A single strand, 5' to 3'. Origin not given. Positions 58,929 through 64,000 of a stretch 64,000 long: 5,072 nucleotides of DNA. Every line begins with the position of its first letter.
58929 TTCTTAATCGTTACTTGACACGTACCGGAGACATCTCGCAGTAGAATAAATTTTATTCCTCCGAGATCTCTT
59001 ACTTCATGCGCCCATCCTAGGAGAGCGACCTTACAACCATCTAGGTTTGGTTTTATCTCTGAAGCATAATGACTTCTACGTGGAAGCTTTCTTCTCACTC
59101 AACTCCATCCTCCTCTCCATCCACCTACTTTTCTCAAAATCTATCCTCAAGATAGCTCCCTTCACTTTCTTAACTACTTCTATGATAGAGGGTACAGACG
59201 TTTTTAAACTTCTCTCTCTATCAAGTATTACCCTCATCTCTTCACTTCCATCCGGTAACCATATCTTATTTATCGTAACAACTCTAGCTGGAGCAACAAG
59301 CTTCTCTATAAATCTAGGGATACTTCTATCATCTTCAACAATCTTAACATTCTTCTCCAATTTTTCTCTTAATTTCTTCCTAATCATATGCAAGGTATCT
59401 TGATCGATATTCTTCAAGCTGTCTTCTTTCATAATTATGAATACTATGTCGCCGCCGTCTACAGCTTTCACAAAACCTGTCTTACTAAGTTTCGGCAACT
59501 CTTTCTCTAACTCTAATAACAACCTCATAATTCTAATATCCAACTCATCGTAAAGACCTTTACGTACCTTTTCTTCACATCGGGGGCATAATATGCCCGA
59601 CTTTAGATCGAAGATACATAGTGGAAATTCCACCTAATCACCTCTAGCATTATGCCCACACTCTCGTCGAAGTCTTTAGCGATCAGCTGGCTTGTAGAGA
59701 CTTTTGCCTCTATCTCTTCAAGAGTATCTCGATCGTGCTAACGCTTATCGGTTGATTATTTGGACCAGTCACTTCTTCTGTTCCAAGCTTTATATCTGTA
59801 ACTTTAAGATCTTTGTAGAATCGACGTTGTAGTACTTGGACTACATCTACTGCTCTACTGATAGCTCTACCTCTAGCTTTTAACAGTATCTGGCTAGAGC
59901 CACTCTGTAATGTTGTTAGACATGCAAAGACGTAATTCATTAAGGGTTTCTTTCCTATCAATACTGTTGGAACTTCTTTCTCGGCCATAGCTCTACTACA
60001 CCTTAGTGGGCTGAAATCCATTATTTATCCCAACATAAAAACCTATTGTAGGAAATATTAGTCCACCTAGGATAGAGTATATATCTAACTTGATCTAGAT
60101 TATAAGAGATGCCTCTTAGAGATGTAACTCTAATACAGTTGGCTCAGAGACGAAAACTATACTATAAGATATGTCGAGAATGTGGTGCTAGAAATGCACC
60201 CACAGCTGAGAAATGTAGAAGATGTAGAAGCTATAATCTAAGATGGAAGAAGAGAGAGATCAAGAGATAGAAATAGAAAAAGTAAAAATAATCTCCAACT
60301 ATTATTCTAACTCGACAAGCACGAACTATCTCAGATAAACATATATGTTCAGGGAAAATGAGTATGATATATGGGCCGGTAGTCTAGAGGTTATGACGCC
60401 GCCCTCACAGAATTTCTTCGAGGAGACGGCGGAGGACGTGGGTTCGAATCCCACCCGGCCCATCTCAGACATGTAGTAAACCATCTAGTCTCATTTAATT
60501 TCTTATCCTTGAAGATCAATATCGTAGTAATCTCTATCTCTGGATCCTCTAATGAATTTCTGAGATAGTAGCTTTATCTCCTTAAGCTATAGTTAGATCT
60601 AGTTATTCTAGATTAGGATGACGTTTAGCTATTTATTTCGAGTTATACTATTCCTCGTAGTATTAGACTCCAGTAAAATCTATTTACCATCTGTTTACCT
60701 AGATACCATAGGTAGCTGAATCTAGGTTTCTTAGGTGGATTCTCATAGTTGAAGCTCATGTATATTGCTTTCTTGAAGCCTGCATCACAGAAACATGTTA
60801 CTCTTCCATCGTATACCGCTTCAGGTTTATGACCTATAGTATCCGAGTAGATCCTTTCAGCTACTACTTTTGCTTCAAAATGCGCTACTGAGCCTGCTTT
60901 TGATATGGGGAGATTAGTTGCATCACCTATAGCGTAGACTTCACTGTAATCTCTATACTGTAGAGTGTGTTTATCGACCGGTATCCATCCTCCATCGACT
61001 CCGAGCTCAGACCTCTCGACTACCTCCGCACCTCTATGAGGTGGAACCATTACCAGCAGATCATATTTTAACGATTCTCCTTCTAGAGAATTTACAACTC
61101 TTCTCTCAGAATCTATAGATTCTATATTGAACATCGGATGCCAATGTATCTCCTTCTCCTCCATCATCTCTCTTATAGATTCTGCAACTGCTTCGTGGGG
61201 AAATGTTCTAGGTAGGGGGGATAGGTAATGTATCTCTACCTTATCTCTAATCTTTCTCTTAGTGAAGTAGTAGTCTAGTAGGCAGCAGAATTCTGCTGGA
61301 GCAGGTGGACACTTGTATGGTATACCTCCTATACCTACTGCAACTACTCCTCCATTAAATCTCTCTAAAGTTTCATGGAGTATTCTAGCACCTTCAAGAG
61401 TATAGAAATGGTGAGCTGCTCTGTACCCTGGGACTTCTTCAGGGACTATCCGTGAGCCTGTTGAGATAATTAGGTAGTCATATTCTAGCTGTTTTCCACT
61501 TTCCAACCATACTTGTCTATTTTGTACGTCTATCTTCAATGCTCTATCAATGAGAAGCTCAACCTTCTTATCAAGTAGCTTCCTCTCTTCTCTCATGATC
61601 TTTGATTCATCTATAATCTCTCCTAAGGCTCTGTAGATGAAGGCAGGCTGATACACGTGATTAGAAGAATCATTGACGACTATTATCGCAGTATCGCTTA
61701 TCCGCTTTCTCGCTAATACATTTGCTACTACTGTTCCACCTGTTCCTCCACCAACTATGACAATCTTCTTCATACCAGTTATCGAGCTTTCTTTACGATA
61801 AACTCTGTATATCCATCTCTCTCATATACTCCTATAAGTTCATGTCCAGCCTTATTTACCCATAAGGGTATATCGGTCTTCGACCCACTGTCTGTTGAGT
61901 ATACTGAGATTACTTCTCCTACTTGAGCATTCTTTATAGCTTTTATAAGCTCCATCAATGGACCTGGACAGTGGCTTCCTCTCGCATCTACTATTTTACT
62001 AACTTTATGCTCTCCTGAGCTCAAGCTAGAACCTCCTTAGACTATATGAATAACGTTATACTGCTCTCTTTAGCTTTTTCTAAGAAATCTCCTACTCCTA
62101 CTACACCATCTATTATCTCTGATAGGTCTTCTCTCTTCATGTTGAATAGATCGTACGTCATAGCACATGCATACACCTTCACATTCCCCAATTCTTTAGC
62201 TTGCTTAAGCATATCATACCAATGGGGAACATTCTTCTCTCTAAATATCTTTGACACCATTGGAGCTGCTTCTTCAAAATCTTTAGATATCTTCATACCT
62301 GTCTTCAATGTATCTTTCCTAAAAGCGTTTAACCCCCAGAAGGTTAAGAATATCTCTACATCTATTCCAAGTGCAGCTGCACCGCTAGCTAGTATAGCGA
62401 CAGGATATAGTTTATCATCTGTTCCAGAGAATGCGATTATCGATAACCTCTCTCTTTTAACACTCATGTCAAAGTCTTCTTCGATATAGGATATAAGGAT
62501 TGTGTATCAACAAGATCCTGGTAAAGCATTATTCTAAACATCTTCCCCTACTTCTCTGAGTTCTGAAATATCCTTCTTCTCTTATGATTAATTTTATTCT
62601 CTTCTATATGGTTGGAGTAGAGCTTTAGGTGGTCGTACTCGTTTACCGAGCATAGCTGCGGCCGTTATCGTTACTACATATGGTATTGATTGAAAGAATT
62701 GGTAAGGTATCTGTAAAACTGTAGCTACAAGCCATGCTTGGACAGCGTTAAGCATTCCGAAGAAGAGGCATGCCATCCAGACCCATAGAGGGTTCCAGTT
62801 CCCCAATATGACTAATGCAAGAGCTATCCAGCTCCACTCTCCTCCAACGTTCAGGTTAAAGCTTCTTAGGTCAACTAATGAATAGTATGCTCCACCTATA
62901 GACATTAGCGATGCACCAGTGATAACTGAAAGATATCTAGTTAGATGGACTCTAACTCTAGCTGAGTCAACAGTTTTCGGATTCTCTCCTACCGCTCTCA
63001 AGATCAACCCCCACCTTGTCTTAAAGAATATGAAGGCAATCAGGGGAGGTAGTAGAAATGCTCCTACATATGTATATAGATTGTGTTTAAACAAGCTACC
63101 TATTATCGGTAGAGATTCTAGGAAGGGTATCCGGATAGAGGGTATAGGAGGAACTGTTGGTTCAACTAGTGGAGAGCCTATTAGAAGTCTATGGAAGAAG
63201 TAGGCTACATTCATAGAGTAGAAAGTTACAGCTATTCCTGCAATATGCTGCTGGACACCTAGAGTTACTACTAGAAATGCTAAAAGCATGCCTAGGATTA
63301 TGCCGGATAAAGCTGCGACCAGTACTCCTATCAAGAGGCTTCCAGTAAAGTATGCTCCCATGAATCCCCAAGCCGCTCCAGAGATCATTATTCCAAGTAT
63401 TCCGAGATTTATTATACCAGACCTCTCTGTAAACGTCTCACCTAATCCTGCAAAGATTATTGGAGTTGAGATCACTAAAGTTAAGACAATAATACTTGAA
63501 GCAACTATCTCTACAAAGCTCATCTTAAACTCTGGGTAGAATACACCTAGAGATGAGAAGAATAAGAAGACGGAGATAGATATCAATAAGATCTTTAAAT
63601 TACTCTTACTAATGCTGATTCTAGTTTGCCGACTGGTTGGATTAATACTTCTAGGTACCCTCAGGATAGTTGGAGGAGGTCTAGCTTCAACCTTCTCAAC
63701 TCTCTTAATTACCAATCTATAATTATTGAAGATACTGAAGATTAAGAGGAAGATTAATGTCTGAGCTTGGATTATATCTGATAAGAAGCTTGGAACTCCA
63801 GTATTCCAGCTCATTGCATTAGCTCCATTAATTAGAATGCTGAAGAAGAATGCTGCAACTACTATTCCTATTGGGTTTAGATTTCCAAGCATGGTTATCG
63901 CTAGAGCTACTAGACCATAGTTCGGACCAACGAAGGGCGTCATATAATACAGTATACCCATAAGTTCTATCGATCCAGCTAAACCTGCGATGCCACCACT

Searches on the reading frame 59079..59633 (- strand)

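Call 33: search_protein_families(library=pfam, proteins=[window:59079-59633:-], max_evalue=0.001)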
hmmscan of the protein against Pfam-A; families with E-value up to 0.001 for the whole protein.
window:59079-59633:- (185 aa): 1 family
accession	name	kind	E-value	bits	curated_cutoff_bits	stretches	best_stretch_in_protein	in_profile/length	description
PF13184.12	KH_5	-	0.00087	19.8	27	0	86-122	31-68/69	NusA-like KH domain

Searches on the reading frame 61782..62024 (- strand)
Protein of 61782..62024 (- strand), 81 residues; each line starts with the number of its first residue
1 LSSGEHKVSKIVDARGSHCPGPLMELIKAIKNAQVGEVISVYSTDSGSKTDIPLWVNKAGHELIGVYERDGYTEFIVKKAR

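Call 33: search_protein_families(library=pfam, proteins=[window:61782-62024:-], max_evalue=0.001)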
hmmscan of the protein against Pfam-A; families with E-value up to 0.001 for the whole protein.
window:61782-62024:- (81 aa): 1 family
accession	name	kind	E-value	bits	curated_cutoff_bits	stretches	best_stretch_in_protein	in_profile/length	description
PF01206.22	TusA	-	1.7e-23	82.7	28.6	1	10-79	1-70/70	Sulfurtransferase TusA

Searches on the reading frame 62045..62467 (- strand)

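Call 33: search_protein_families(library=pfam, proteins=[window:62045-62467:-], max_evalue=0.001)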
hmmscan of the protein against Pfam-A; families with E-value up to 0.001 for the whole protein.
window:62045-62467:- (141 aa): 2 families
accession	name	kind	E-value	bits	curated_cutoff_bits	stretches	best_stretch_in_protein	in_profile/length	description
PF13686.11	DrsE_2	-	5.1e-32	111.4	25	2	5-55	2-52/156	DsrE/DsrF/DrsH-like family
PF02635.20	DsrE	-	5.5e-07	30.2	22.7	1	26-135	23-110/116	DsrE/DsrF-like family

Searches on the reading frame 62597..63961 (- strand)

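Call 33: search_protein_families(library=pfam, proteins=[window:62597-63961:-], max_evalue=0.001)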
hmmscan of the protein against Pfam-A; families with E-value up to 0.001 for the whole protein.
window:62597-63961:- (455 aa): 1 family
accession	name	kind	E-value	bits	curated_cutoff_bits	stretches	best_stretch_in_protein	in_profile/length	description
PF02653.21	BPD_transp_2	-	1.4e-26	93.7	26.8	1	158-430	2-264/269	Branched-chain amino acid transport system / permease component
